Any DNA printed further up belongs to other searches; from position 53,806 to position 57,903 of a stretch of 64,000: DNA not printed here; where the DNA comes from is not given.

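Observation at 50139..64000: Candidate undescribed envelope system: TonB-dependent receptor + 4 TPR proteins + 2 CRTAC1 Ca-propellers + a 7-heme cytochrome c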

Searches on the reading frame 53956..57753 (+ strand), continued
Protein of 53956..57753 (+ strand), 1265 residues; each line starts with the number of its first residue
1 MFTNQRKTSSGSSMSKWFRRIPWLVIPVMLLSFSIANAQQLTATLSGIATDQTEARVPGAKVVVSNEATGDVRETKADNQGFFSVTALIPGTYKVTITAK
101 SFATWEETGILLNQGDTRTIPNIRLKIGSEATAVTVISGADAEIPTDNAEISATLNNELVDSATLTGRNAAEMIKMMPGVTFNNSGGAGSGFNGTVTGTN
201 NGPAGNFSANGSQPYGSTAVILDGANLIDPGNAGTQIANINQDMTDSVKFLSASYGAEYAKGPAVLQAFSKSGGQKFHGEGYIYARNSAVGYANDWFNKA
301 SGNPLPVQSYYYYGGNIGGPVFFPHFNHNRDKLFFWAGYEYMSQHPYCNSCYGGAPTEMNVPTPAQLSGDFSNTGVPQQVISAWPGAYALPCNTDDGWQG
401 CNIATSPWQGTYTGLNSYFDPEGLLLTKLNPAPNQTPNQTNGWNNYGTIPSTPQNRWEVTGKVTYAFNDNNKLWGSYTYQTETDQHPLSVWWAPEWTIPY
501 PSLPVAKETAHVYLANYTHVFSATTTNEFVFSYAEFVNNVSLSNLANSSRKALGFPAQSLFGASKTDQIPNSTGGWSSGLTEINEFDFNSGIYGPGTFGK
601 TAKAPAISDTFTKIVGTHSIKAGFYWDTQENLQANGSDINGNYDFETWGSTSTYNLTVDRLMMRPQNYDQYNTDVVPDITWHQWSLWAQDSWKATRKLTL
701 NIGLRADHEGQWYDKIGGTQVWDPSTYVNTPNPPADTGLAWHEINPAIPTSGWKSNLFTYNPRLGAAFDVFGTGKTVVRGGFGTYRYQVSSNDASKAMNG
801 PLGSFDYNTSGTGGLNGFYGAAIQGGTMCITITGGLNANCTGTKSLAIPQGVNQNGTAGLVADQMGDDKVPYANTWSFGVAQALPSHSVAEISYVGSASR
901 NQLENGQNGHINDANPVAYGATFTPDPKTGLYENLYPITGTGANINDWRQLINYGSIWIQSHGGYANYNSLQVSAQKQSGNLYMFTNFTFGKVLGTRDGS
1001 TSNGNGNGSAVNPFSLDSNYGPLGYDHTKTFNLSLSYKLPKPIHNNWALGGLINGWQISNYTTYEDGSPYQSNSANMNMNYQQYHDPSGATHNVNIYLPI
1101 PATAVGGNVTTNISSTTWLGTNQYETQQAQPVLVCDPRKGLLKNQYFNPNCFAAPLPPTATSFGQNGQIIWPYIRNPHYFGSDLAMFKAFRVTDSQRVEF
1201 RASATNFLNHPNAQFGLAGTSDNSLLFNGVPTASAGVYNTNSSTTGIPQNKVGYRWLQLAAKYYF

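Call 52: find_encoding_contigs(protein=P0132, flank=10000, max_places=1)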
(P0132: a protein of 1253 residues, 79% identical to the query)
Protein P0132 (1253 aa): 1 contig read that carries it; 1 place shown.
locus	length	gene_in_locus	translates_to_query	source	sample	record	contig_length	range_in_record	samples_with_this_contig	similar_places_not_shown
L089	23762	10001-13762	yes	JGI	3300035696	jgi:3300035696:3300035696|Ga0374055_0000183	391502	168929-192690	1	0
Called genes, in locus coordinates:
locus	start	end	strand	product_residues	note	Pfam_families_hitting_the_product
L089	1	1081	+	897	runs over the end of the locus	PF13620:CarboxypepD_reg, PF13715:CarbopepD_reg_2 (weak), PF00593:TonB_dep_Rec_b-barrel (weak), PF25183:OMP_b-brl_4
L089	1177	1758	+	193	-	-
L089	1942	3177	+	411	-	PF27098:Rv0959_3rd, PF13519:VWA_2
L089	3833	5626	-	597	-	-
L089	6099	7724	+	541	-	PF09295:ChAPs (faint), PF12895:ANAPC3 (faint), PF21033:RMD1-3 (faint), PF00515:TPR_1 (faint), PF14559:TPR_19 (weak), PF14559:TPR_19 (weak), PF13432:TPR_16 (weak), PF14559:TPR_19 (weak), +17 more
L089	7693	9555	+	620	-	PF01839:FG-GAP (faint), PF13517:FG-GAP_3, PF07593:UnbV_ASPIC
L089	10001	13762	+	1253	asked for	PF13620:CarboxypepD_reg, PF07715:Plug (weak), PF25183:OMP_b-brl_4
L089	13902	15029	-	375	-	PF13424:TPR_12 (faint), PF13428:TPR_14 (faint), PF20308:TPR-S (faint), PF07719:TPR_2 (faint), PF13174:TPR_6 (faint), PF13414:TPR_11, PF13432:TPR_16 (weak), PF14559:TPR_19, +9 more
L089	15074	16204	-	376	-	PF13424:TPR_12 (faint), PF00515:TPR_1 (weak), PF13414:TPR_11, PF14559:TPR_19 (weak), PF13432:TPR_16, PF14559:TPR_19 (weak), PF23914:TPR_CcmH_CycH (weak), PF14559:TPR_19 (weak), +13 more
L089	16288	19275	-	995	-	-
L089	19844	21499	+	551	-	PF01839:FG-GAP (faint), PF13517:FG-GAP_3, PF07593:UnbV_ASPIC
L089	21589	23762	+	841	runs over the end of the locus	PF26549:Tricorn_N, PF13432:TPR_16, PF00515:TPR_1, PF07719:TPR_2 (weak), PF13181:TPR_8 (weak), PF13414:TPR_11, PF14559:TPR_19, PF13432:TPR_16 (weak), +14 more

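Call 59: find_encoding_contigs(protein=P0159, flank=10000, max_places=1)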
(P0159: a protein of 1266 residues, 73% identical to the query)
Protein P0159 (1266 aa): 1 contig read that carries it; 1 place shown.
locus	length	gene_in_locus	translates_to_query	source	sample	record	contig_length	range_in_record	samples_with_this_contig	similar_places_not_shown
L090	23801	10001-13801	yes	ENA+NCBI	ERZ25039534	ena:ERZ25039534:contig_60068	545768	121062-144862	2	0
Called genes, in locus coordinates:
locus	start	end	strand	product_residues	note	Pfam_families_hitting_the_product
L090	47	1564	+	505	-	-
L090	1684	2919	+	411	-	PF27098:Rv0959_3rd, PF13519:VWA_2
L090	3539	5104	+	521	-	PF01344:Kelch_1 (faint)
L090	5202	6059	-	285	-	PF04228:Zn_peptidase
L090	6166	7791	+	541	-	PF12895:ANAPC3 (faint), PF21033:RMD1-3 (faint), PF23914:TPR_CcmH_CycH (faint), PF07719:TPR_2 (faint), PF13174:TPR_6 (faint), PF13414:TPR_11 (weak), PF13432:TPR_16, PF14559:TPR_19 (weak), +11 more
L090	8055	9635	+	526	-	PF01839:FG-GAP (faint), PF13517:FG-GAP_3, PF07593:UnbV_ASPIC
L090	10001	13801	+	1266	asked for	PF13620:CarboxypepD_reg, PF07715:Plug (weak), PF25183:OMP_b-brl_4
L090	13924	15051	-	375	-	PF03704:BTAD (weak), PF12895:ANAPC3 (faint), PF20308:TPR-S (faint), PF23914:TPR_CcmH_CycH (weak), PF24575:TPR_Slam (weak), PF13414:TPR_11 (weak), PF13432:TPR_16 (weak), PF14559:TPR_19, +8 more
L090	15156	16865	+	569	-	PF01839:FG-GAP (faint), PF13517:FG-GAP_3, PF07593:UnbV_ASPIC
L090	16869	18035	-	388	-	PF13424:TPR_12 (faint), PF00515:TPR_1 (weak), PF13414:TPR_11 (weak), PF13432:TPR_16 (weak), PF14559:TPR_19 (weak), PF13432:TPR_16, PF23914:TPR_CcmH_CycH (weak), PF14559:TPR_19, +13 more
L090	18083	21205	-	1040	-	-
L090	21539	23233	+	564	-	PF01839:FG-GAP (faint), PF13517:FG-GAP_3, PF07593:UnbV_ASPIC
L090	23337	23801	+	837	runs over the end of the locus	PF26549:Tricorn_N (weak), PF13432:TPR_16, PF00515:TPR_1 (weak), PF07719:TPR_2 (weak), PF13414:TPR_11, PF14559:TPR_19, PF13424:TPR_12, PF14559:TPR_19, +16 more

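Call 60: find_encoding_contigs(protein=P0191, flank=10000, max_places=1)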
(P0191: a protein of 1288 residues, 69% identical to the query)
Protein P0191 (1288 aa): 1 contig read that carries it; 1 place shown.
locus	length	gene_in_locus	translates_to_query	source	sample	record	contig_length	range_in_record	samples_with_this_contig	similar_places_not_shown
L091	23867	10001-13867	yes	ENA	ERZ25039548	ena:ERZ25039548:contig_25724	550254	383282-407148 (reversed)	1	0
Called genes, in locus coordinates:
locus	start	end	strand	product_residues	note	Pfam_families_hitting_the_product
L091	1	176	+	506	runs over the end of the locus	-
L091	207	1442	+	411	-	PF27098:Rv0959_3rd, PF13519:VWA_2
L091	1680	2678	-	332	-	PF01436:NHL (faint)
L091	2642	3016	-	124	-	-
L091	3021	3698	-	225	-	-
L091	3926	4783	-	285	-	PF04228:Zn_peptidase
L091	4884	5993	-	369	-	-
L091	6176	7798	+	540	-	PF14561:TPR_20 (faint), PF21033:RMD1-3 (faint), PF23914:TPR_CcmH_CycH (faint), PF14559:TPR_19 (weak), PF12895:ANAPC3 (weak), PF13414:TPR_11 (weak), PF14559:TPR_19, PF13432:TPR_16, +17 more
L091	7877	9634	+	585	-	PF01839:FG-GAP (faint), PF13517:FG-GAP_3, PF07593:UnbV_ASPIC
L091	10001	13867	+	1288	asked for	PF13620:CarboxypepD_reg, PF25183:OMP_b-brl_4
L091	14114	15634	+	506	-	PF01839:FG-GAP (faint), PF13517:FG-GAP_3, PF07593:UnbV_ASPIC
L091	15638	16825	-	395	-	PF20308:TPR-S (faint), PF00515:TPR_1 (weak), PF13414:TPR_11, PF14559:TPR_19 (weak), PF13431:TPR_17 (weak), PF13432:TPR_16, PF23914:TPR_CcmH_CycH (weak), PF14559:TPR_19 (weak), +12 more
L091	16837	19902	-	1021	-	-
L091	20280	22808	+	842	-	PF26549:Tricorn_N (weak), PF00515:TPR_1, PF07719:TPR_2 (weak), PF13414:TPR_11 (weak), PF13424:TPR_12 (weak), PF14559:TPR_19, PF13424:TPR_12 (weak), PF13414:TPR_11 (weak), +15 more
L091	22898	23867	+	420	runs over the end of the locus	PF07690:MFS_1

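Call 61: find_encoding_contigs(protein=P0227, flank=10000, max_places=1)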
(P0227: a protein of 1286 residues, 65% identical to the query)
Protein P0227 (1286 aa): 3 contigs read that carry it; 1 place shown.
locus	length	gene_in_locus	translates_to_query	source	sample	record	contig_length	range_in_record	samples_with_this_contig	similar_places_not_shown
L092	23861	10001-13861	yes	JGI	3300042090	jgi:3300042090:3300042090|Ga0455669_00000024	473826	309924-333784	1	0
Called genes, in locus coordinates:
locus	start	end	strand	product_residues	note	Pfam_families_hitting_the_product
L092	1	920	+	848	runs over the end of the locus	PF26549:Tricorn_N, PF13414:TPR_11, PF13432:TPR_16, PF14559:TPR_19, PF00515:TPR_1, PF07719:TPR_2, PF13414:TPR_11, PF13432:TPR_16, +21 more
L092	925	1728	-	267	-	PF00515:TPR_1 (faint), PF07719:TPR_2 (faint), PF13181:TPR_8 (faint), PF13374:TPR_10 (faint), PF13424:TPR_12 (faint), PF13428:TPR_14 (faint), PF13432:TPR_16 (faint), PF12895:ANAPC3 (faint), +2 more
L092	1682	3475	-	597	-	PF07676:PD40 (faint), PF26550:Tricorn_2nd (faint), PF26549:Tricorn_N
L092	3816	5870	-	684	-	PF12969:DUF3857 (faint), PF01841:Transglut_core (weak)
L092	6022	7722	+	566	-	PF13428:TPR_14 (faint), PF14561:TPR_20 (faint), PF25062:ARM_TT21_N (faint), PF07719:TPR_2 (faint), PF13424:TPR_12 (faint), PF00515:TPR_1 (faint), PF14559:TPR_19 (weak), PF13432:TPR_16 (weak), +14 more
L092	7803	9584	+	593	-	PF01839:FG-GAP (faint), PF13517:FG-GAP_3, PF07593:UnbV_ASPIC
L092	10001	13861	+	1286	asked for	PF13620:CarboxypepD_reg, PF13715:CarbopepD_reg_2 (weak), PF25183:OMP_b-brl_4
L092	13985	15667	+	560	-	PF01839:FG-GAP (faint), PF13517:FG-GAP_3, PF07593:UnbV_ASPIC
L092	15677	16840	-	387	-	PF00515:TPR_1 (faint), PF24575:TPR_Slam (weak), PF13414:TPR_11 (weak), PF14559:TPR_19 (weak), PF14559:TPR_19 (weak), PF13432:TPR_16, PF14559:TPR_19 (weak), PF23914:TPR_CcmH_CycH (weak), +13 more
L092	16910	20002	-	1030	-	-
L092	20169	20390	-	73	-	-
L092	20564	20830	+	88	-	-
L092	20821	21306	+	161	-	PF00589:Phage_integrase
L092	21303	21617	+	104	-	PF00589:Phage_integrase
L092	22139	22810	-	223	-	PF00872:Transposase_mut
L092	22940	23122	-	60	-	-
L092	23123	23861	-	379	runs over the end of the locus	-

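Call 62: search_protein_families(library=ncbifam, proteins=[L081:18157-21345:-], max_evalue=0.001)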
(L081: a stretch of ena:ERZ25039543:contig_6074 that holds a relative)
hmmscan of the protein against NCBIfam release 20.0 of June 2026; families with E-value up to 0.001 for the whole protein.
L081:18157-21345:- (1062 aa): 1 family
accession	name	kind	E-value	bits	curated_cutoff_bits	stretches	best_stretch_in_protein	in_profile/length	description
TIGR03436.1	acidobact_VWFA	subfamily_domain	1.8e-39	136.1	81.25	1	62-484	1-323/324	VWA domain-containing protein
